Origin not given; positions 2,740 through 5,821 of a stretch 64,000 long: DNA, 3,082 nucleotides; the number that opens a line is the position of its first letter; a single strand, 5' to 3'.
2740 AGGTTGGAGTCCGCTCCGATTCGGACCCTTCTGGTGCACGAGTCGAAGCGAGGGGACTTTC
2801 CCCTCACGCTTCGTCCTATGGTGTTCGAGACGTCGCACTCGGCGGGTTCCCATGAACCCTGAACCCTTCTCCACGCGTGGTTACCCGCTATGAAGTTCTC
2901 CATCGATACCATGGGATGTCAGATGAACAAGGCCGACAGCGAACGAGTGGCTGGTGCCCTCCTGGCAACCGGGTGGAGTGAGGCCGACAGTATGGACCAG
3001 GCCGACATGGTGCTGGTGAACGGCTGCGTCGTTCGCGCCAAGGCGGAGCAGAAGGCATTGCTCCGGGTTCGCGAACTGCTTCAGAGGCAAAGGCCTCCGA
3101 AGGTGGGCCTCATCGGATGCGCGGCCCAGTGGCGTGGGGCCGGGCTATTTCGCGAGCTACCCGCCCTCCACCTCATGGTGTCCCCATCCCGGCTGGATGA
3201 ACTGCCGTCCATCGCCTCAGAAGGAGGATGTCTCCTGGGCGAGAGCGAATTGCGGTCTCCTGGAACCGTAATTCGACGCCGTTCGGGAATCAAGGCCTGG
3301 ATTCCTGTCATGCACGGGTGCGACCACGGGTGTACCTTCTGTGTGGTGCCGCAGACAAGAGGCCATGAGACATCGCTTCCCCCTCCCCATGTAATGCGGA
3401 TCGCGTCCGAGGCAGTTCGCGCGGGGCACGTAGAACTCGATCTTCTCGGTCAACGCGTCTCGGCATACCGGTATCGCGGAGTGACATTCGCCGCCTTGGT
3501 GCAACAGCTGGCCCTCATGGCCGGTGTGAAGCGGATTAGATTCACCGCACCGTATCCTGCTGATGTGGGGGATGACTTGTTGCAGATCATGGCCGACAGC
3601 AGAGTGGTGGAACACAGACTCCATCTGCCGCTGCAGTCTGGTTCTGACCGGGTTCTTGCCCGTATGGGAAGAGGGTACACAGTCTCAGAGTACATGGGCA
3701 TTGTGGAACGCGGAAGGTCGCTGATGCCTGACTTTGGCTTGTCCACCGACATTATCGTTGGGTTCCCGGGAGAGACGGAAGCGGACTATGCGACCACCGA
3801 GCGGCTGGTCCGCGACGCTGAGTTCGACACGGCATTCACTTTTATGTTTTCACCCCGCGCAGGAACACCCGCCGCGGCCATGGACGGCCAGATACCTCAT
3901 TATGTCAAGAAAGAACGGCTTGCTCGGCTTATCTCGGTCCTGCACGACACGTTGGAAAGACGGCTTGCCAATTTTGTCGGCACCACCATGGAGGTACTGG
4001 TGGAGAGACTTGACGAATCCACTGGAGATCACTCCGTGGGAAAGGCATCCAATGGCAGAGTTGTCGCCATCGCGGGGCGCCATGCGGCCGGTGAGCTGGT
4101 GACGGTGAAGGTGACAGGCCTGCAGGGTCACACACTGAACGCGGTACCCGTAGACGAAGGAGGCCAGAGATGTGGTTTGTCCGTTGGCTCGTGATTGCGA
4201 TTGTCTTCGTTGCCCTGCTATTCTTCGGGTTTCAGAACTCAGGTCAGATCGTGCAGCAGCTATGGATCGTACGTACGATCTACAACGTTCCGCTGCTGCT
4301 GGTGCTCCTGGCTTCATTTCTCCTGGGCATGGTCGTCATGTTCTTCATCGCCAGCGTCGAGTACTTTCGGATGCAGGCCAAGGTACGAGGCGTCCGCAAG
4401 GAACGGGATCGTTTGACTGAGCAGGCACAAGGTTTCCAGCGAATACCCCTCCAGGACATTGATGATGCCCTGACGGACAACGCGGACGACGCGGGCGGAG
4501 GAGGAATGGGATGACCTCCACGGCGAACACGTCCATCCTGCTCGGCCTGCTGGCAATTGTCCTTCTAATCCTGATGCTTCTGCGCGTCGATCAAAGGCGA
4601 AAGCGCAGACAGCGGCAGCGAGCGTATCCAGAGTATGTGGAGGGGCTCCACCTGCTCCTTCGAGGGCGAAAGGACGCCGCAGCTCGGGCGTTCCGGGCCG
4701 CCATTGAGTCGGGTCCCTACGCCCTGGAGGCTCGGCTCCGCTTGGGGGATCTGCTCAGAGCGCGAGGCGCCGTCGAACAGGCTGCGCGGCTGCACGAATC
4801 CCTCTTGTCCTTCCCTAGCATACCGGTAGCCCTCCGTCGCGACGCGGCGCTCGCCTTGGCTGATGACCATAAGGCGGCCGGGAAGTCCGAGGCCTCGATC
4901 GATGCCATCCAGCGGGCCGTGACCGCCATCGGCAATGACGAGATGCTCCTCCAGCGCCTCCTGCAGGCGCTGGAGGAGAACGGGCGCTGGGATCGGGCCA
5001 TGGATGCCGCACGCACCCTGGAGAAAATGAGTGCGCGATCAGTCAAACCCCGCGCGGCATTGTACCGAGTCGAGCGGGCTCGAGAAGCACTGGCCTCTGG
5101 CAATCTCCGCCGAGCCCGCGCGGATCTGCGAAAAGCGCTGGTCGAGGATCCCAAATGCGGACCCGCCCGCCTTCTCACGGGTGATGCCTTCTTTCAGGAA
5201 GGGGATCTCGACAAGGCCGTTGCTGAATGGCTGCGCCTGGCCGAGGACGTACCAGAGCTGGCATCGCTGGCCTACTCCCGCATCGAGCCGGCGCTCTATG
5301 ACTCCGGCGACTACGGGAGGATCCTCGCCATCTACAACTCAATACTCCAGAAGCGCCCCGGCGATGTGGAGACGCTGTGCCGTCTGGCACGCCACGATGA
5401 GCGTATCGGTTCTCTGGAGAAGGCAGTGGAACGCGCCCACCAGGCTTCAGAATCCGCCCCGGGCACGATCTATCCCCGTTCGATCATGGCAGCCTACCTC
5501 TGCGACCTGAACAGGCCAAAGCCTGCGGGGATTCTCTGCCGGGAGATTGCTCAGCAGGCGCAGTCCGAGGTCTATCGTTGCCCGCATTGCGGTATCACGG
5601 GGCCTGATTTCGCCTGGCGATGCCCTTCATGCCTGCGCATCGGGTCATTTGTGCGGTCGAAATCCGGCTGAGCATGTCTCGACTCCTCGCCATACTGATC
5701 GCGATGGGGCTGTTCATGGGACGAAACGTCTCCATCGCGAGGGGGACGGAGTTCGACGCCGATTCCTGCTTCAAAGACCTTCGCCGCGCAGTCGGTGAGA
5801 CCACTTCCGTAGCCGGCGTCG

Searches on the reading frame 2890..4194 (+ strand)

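Call 47: search_protein_families(library=pfam, proteins=[window:2890-4194:+], max_evalue=0.001)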
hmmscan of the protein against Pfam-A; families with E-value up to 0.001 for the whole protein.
window:2890-4194:+ (434 aa): 3 families
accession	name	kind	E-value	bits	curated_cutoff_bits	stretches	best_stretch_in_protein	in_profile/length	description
PF04055.27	Radical_SAM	-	6e-23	82.3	29.5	1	138-305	1-164/166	Radical SAM superfamily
PF00919.26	UPF0004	-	4.9e-22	78.2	27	1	2-97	1-97/98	Uncharacterized protein family UPF0004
PF01938.26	TRAM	-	9.3e-08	32.3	21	1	362-419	3-59/61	TRAM domain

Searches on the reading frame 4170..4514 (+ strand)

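Call 47: search_protein_families(library=pfam, proteins=[window:4170-4514:+], max_evalue=0.001)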
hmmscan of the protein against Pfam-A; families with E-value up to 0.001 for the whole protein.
window:4170-4514:+ (114 aa): 1 family
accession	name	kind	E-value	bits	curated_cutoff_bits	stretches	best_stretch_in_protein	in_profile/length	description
PF06305.16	LapA_dom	-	4.5e-09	36.5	28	1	22-86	1-63/64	Lipopolysaccharide assembly protein A domain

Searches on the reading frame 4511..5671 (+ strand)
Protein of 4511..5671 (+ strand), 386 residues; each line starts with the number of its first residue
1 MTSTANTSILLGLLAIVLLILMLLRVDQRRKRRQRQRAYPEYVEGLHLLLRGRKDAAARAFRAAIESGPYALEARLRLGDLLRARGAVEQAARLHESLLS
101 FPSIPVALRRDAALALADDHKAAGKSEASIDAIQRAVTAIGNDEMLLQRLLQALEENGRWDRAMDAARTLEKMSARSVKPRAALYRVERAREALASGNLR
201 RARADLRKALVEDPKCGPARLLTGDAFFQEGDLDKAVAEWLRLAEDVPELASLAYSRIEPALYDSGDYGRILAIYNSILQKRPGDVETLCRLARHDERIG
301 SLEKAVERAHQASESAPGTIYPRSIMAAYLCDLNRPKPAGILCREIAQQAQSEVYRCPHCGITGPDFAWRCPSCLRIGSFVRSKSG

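Call 47: search_protein_families(library=pfam, proteins=[window:4511-5671:+], max_evalue=0.001)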
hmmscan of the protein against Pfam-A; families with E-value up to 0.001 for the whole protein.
window:4511-5671:+ (386 aa): 12 families
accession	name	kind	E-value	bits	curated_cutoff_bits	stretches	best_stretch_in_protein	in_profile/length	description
PF13432.12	TPR_16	-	4e-18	66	32.7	2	188-245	2-58/65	Tetratricopeptide repeat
PF14559.12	TPR_19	-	1.5e-16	60.9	25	2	193-249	1-57/68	Tetratricopeptide repeat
PF13428.12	TPR_14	-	4.9e-15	55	23.5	0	48-81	11-44/44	Tetratricopeptide repeat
PF07719.23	TPR_2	-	7.6e-10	38.6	27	0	187-215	5-33/34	Tetratricopeptide repeat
PF18073.7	Zn_ribbon_LapB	-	9.7e-07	28.8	25.7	1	355-381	1-27/28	Rubredoxin metal binding domain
PF25064.1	ARM_TT21_5th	-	1.4e-05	25.8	27.8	0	267-334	16-89/117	TT21 fifth ARM repeats domain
PF13414.12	TPR_11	-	0.0002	21.4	26.8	0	224-253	1-30/42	TPR repeat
PF24575.1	TPR_Slam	-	0.00021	22.1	35.2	0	167-236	31-100/104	Surface lipoprotein assembly modifier, N-terminal TPR repeats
PF13174.12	TPR_6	-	0.00029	21.7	26.3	0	219-248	2-31/33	Tetratricopeptide repeat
PF23914.1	TPR_CcmH_CycH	-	0.00049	20.4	42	0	198-249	102-153/158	Cytochrome c-type biogenesis protein H TPR domain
PF13181.12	TPR_8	-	0.00082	19.8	25.7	0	190-215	8-33/34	Tetratricopeptide repeat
PF00515.34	TPR_1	-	0.00094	19.3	27.8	0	192-216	10-34/34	Tetratricopeptide repeat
